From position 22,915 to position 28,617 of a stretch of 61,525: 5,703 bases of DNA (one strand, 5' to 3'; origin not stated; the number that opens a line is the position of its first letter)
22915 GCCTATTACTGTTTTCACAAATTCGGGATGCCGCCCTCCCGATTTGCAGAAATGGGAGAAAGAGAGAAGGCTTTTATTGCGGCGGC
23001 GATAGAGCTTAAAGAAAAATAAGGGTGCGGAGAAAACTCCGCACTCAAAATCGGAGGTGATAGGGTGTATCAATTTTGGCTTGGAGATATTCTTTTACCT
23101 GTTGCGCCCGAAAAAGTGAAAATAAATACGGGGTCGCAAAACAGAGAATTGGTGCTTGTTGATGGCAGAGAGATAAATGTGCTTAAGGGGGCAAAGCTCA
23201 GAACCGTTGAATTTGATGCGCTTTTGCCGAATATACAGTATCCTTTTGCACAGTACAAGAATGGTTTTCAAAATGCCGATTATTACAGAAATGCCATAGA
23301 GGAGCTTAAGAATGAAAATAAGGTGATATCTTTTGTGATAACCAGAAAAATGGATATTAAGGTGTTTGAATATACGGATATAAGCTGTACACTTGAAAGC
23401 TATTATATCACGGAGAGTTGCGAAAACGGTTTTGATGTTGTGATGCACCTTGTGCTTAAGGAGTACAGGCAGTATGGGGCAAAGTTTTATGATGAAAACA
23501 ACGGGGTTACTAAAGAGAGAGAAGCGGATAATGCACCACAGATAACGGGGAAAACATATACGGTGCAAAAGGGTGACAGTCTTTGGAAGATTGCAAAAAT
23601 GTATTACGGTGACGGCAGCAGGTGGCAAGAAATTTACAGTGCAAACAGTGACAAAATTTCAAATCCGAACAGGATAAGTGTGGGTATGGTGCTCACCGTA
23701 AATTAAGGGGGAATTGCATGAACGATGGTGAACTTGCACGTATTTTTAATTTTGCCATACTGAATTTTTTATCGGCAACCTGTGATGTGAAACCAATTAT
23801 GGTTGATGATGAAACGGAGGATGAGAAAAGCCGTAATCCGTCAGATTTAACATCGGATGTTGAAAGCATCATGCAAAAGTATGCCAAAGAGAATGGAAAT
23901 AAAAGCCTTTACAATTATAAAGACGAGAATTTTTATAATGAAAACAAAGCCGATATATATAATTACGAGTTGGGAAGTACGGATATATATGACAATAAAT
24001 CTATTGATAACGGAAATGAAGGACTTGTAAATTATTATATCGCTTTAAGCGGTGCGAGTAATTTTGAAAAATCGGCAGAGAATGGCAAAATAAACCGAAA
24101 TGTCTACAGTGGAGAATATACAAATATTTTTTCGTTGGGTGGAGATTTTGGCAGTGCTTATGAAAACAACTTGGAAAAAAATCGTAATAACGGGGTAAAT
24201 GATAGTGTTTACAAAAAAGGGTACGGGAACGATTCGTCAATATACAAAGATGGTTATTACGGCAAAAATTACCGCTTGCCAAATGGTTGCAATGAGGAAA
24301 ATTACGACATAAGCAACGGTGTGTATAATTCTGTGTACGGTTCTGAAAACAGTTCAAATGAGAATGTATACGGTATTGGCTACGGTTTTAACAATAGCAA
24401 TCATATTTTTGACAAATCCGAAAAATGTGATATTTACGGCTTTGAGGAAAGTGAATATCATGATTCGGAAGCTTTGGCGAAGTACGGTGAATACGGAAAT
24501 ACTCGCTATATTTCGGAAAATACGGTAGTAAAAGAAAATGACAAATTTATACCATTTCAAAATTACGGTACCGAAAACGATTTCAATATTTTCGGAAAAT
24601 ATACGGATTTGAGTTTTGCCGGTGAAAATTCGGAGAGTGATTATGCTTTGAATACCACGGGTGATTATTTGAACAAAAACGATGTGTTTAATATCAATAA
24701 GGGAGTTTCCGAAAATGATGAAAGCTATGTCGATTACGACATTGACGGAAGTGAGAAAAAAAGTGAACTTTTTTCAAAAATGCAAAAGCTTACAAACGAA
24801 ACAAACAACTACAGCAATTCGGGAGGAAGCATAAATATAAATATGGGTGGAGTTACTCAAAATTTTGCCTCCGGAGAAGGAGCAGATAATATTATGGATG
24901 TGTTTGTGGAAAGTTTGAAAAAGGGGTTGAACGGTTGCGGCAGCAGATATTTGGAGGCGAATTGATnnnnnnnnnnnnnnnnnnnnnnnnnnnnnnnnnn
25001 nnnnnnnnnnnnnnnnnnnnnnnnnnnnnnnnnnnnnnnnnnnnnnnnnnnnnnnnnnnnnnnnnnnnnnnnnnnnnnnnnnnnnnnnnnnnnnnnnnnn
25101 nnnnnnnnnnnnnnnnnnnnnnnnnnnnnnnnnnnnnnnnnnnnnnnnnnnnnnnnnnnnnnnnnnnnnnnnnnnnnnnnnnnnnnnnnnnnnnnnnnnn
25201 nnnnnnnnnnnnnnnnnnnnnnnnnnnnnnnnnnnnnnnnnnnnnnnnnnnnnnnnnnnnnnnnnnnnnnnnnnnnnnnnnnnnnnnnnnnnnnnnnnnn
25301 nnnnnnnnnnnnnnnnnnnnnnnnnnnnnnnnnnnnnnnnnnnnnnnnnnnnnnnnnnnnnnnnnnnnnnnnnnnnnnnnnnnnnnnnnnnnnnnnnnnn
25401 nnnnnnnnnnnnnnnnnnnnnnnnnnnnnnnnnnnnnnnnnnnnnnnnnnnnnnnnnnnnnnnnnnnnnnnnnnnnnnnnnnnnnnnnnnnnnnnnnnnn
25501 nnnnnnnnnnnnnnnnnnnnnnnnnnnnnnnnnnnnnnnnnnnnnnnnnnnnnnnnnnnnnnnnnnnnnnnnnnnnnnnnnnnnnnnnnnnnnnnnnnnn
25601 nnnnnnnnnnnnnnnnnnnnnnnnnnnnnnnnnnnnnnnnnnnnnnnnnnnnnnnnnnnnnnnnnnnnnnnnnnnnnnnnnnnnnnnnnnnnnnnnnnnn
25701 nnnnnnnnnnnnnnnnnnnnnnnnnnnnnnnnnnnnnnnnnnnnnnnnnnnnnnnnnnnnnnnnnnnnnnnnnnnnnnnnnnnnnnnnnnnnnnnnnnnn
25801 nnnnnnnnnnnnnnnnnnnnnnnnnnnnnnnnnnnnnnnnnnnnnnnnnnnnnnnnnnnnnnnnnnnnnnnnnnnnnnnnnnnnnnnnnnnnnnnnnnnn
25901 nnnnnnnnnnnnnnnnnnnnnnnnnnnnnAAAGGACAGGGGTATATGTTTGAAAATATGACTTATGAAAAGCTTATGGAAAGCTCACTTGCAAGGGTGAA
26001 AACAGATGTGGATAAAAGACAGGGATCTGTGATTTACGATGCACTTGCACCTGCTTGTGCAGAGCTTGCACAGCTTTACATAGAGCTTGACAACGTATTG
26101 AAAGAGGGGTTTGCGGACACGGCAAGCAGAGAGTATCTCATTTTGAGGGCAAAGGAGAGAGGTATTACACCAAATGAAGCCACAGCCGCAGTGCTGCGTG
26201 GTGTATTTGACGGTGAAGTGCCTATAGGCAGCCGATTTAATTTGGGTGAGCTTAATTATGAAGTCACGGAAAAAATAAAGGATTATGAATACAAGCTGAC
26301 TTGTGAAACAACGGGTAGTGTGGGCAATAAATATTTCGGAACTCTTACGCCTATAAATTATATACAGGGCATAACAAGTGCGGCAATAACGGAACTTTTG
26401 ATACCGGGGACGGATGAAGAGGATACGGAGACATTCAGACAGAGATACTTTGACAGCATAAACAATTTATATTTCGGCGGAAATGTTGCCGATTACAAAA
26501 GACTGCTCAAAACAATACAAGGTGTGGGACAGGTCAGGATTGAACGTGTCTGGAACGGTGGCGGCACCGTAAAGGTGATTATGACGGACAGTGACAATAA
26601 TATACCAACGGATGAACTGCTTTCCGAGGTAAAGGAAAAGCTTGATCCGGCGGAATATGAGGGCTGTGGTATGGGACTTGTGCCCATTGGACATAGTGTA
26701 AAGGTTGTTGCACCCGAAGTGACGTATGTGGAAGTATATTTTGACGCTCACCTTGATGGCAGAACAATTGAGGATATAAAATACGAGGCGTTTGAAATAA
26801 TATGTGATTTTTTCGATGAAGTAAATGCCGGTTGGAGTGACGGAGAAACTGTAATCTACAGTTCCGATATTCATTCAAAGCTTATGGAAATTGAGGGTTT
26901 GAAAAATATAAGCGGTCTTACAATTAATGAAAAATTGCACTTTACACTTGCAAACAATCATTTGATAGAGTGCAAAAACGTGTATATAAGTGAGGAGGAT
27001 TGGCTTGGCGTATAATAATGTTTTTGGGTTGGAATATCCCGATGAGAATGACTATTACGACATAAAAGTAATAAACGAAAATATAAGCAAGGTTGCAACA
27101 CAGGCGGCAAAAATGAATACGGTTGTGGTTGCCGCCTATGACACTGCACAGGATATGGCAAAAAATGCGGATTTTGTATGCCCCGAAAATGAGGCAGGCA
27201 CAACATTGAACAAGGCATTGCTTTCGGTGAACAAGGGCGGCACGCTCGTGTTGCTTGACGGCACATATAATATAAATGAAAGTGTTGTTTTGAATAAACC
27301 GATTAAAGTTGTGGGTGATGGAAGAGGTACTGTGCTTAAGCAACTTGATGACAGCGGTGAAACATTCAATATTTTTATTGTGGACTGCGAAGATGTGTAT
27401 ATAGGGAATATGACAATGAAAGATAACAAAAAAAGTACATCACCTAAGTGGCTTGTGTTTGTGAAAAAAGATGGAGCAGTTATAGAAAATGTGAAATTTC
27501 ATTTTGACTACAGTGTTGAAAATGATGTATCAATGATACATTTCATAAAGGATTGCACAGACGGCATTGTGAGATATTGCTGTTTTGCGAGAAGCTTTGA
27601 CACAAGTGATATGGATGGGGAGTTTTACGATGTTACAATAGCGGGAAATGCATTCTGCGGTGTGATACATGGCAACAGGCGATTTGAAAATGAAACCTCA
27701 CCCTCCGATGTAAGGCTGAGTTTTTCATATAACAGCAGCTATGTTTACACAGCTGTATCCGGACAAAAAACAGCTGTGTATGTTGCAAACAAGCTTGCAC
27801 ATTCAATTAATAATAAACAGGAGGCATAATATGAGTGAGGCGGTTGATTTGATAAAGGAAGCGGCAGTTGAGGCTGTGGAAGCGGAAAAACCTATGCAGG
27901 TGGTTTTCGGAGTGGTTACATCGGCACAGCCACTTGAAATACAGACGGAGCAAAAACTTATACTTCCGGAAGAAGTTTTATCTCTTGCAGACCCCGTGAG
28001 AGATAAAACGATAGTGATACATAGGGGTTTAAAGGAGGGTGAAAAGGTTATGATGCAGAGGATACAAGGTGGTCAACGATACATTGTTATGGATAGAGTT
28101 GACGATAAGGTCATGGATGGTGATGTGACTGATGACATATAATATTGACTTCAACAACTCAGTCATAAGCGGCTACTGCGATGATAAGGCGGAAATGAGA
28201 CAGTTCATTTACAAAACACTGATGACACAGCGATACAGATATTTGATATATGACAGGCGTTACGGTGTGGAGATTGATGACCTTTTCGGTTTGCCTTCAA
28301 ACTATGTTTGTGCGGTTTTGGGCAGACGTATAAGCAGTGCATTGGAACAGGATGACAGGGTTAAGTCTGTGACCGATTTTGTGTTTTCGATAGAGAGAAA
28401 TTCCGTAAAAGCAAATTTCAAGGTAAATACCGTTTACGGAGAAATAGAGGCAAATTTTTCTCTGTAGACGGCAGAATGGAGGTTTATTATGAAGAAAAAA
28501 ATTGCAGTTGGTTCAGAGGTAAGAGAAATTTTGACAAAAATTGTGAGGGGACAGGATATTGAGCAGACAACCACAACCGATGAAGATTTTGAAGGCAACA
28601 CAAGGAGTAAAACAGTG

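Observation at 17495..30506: Compact 13-kb head-plus-contractile-tail cassette with no mobility, regulation or lysis genes: candidate domesticated phage-like particle (PBSX/GTA-like)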

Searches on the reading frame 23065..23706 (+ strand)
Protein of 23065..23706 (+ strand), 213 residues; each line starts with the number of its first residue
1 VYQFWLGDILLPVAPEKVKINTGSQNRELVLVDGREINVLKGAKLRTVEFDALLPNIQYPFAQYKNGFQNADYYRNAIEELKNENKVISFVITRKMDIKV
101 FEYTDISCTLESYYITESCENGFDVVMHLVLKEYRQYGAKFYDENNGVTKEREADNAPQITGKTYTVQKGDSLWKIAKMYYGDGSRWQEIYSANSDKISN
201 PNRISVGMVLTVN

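Call 3: search_protein_families(library=pfam, proteins=[window:23065-23706:+], max_evalue=0.01)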
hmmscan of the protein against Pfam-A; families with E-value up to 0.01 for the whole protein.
window:23065-23706:+ (213 aa): 1 family
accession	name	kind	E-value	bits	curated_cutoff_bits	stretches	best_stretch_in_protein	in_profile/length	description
PF01476.26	LysM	-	5.1e-14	52.4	20.9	1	165-212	1-42/43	LysM domain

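Call 13: search_protein_families(library=phrogs, proteins=[window:23065-23706:+], max_evalue=0.01)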
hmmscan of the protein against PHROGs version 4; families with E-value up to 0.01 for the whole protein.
window:23065-23706:+ (213 aa): 18 families
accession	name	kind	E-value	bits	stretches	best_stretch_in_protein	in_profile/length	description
phrog_380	-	lysis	7.2e-59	200.3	1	1-213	21-235/309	endolysin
phrog_5184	-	unknown function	2.4e-18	67.3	1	9-139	13-134/140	-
phrog_21966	-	unknown function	2.3e-14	54.7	1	158-212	90-144/146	-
phrog_8272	-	tail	5.1e-11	43.8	1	160-211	35-86/93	tail protein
phrog_14367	-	unknown function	1e-09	37.9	1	140-210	792-866/869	-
phrog_4602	-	other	9.1e-07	30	1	148-212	20-79/220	transglycosylase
phrog_33824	-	unknown function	1.1e-06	29.6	1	2-63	3-64/73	-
phrog_291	-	lysis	1.8e-06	28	1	148-212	413-474/509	endolysin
phrog_7348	-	lysis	3.1e-06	25.3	1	72-212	2028-2149/2564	endolysin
phrog_975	-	tail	4.6e-05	23.7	1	163-194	5-36/238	baseplate protein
phrog_5182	-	lysis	0.00023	21.9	1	155-201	210-251/321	endolysin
phrog_7145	-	tail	0.00033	21.8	1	153-201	29-79/108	baseplate wedge subunit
phrog_184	-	tail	0.0006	20.1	1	164-212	362-408/411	baseplate hub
phrog_30153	-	unknown function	0.002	19.6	1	156-181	39-64/114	-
phrog_23201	-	unknown function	0.0031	18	1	9-98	15-101/224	-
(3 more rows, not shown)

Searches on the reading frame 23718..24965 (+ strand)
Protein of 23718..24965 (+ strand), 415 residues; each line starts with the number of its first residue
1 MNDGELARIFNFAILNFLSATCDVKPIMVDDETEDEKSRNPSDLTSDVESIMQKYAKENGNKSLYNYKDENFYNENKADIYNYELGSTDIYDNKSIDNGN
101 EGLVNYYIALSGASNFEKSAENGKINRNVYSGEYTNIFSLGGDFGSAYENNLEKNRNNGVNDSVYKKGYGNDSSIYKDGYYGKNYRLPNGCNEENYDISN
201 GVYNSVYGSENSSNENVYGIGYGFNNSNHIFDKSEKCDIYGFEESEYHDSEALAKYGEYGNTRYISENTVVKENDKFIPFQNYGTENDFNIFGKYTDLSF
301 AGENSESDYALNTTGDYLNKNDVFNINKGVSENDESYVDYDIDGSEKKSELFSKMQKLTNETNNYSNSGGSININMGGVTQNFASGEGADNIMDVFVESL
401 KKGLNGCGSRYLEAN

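Call 3: search_protein_families(library=pfam, proteins=[window:23718-24965:+], max_evalue=0.01)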
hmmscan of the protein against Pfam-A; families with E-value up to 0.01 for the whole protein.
window:23718-24965:+ (415 aa): 0 families

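Call 13: search_protein_families(library=phrogs, proteins=[window:23718-24965:+], max_evalue=0.01)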
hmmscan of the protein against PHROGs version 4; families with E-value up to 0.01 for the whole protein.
window:23718-24965:+ (415 aa): 0 families

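Call 49: search_protein_families(library=pfam, proteins=[window:23718-24965:+], max_evalue=1)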
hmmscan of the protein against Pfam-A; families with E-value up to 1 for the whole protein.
window:23718-24965:+ (415 aa): 1 family
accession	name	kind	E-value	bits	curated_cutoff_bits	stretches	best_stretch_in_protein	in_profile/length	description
PF05483.17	SCP-1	-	0.017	13.7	23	1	279-363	9-91/787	Synaptonemal complex protein 1 (SCP-1)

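Call 80: predict_structure(protein=window:23718-24965:+)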
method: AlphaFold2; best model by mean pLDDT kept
length: 415 residues; sequences in the alignment: 1
mean_pLDDT: 30.9   pTM: 0.22
mean pLDDT of the five models: 30.9, 26.5, 26.0, 24.9, 23.8
residues with pLDDT >= 90: 0; 70-90: 0; 50-70: 13; < 50: 402
segments of 3 or more residues with pLDDT < 50: 1-338, 340-352, 363-370, 374-392, 397-415
pLDDT, mean of each block of 10 residues (from residue 1): 34 39 29 32 31 31 26 24 24 28 27 29 26 23 29 33 27 27 28 31 26 27 24 27 28 27 26 26 25 24 25 24 26 41 45 50 48 44 44 47 41 27
secondary structure, 60 per line:
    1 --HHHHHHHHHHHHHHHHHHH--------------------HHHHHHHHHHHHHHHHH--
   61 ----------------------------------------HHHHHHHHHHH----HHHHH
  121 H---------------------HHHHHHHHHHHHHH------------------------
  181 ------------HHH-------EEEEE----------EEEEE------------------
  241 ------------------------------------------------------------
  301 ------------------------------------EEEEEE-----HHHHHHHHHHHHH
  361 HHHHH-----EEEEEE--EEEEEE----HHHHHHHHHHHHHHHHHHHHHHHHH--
elements in order: H3-21 H42-58 H101-111 H116-121 H143-156 E203-207 E218-222 E337-342 H348-365 E371-376 E379-384 H389-413

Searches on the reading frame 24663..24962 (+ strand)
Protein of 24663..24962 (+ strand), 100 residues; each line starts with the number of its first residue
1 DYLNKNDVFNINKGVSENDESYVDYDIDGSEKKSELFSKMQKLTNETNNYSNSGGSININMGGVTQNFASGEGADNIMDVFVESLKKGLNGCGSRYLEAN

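Call 62: search_protein_representatives(protein=window:24663-24962:+)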
Query: 100 residues. Proteins with E-value up to 0.001 (for the whole library): 12; up to 1e-10: 4; up to 1e-30: 1. The best 12 are listed.
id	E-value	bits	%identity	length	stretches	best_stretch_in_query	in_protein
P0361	8.0e-44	164.3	81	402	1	1-99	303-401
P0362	1.8e-21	92.7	53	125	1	4-98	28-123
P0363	1.5e-14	70.5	50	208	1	35-100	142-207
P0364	1.4e-13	67.4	53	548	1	21-97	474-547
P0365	5.8e-06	43.0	55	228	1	26-95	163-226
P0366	1.5e-05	41.7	56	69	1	48-93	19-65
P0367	1.7e-05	41.6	38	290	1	12-94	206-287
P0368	6.5e-05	39.7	36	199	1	15-95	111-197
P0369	2.4e-04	37.9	41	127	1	23-93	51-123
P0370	4.5e-04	37.0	55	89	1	49-91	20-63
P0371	8.1e-04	36.2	56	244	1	48-93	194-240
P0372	9.8e-04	35.9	35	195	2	36-94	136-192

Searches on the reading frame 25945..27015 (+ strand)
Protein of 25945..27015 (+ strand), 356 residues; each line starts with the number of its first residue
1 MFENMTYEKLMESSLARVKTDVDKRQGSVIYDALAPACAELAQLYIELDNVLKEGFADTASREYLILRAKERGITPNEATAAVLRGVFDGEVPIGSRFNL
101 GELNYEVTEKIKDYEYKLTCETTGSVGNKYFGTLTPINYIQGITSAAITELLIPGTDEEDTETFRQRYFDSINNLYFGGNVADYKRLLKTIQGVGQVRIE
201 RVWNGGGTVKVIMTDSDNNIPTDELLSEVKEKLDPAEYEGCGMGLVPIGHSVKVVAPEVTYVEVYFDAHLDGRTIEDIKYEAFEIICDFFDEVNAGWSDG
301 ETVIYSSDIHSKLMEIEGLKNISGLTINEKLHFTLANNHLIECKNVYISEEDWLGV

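Call 4: search_protein_families(library=pfam, proteins=[window:25945-27015:+], max_evalue=0.01)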
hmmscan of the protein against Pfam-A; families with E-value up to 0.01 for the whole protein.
window:25945-27015:+ (356 aa): 1 family
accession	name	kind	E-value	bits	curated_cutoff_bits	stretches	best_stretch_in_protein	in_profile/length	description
PF04865.19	Baseplate_J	-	1.4e-50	172.5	21.1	1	62-306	2-250/255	Baseplate J-like protein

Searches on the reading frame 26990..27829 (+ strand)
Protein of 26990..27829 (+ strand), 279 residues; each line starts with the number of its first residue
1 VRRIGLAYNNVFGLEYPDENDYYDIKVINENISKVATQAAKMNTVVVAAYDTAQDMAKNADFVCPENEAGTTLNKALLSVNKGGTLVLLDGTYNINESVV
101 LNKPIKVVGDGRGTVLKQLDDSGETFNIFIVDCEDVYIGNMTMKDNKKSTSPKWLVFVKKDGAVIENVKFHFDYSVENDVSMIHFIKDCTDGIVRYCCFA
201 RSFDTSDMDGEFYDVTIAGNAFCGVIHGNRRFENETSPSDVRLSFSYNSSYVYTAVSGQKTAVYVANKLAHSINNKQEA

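Call 4: search_protein_families(library=pfam, proteins=[window:26990-27829:+], max_evalue=0.01)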
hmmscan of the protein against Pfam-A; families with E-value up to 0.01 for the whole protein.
window:26990-27829:+ (279 aa): 0 families

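Call 13: search_protein_families(library=phrogs, proteins=[window:26990-27829:+], max_evalue=0.01)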
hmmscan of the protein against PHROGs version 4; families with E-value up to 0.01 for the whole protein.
window:26990-27829:+ (279 aa): 0 families

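Call 49: search_protein_families(library=pfam, proteins=[window:26990-27829:+], max_evalue=1)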
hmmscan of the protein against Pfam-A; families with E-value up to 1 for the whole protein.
window:26990-27829:+ (279 aa): 1 family
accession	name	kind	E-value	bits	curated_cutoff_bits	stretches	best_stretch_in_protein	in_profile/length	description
PF12708.12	Pect-lyase_RHGA_epim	-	0.017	15.3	27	1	72-130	20-79/213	Rhamnogalacturonase A/epimerase, pectate lyase-like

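Call 79: predict_structure(protein=window:26990-27829:+)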
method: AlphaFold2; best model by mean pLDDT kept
length: 279 residues; sequences in the alignment: 1
mean_pLDDT: 38.1   pTM: 0.32
mean pLDDT of the five models: 38.1, 27.3, 26.2, 26.2, 25.4
residues with pLDDT >= 90: 0; 70-90: 0; 50-70: 19; < 50: 260
segments of 3 or more residues with pLDDT < 50: 1-128, 135-152, 158-184, 192-195, 200-279
pLDDT, mean of each block of 10 residues (from residue 1): 31 37 34 39 35 31 32 31 37 34 37 41 43 45 42 49 45 43 49 49 42 38 36 32 32 32 38 33
secondary structure, 60 per line:
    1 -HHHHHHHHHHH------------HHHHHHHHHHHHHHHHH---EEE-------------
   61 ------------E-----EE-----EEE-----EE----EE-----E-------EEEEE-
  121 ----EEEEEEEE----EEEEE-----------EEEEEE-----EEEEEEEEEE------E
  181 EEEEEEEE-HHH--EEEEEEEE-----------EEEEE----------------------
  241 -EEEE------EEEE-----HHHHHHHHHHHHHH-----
elements in order: H2-12 H25-41 E45-47 E86-88 E115-119 E125-132 E137-141 E153-158 E164-173 E180-188 E195-202 E214-218 E242-245 E252-255 H261-274

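Call 86: search_dna_similar(query=window:26990-27829:+, collection=phages, mode=protein, max_rows=10, max_evalue=0.001)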
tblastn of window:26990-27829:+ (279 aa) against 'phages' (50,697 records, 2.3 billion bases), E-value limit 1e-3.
No match.

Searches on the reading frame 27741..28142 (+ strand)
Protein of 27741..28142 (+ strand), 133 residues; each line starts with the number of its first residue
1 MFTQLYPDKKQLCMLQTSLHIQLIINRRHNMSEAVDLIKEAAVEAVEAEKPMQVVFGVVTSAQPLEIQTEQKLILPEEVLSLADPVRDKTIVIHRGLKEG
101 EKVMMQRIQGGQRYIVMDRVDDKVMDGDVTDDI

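Call 4: search_protein_families(library=pfam, proteins=[window:27741-28142:+], max_evalue=0.01)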
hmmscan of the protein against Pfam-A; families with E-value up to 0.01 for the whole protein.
window:27741-28142:+ (133 aa): 1 family
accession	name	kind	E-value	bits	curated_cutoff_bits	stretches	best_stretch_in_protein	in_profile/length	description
PF10844.13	DUF2577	-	1.1e-20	74.2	22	1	38-119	1-96/96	Protein of unknown function (DUF2577)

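Call 13: search_protein_families(library=phrogs, proteins=[window:27741-28142:+], max_evalue=0.01)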
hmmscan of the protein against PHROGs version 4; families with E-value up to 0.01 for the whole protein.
window:27741-28142:+ (133 aa): 2 families
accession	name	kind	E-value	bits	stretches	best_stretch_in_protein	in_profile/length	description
phrog_579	-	unknown function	1.5e-25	90.4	1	33-121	3-108/110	-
phrog_3318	-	unknown function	0.0059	17.9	1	47-107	55-111/162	-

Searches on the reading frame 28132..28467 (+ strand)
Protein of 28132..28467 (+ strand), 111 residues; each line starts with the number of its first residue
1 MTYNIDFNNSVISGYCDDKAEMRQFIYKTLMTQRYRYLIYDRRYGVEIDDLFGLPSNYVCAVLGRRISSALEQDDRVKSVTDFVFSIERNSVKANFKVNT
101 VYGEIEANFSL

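Call 4: search_protein_families(library=pfam, proteins=[window:28132-28467:+], max_evalue=0.01)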
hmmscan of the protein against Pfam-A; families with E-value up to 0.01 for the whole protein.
window:28132-28467:+ (111 aa): 1 family
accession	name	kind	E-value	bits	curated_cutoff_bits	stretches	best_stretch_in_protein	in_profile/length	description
PF10934.14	Sheath_initiator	-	7.1e-27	94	32.9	1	3-98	1-104/104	Contractile injection system sheath initiator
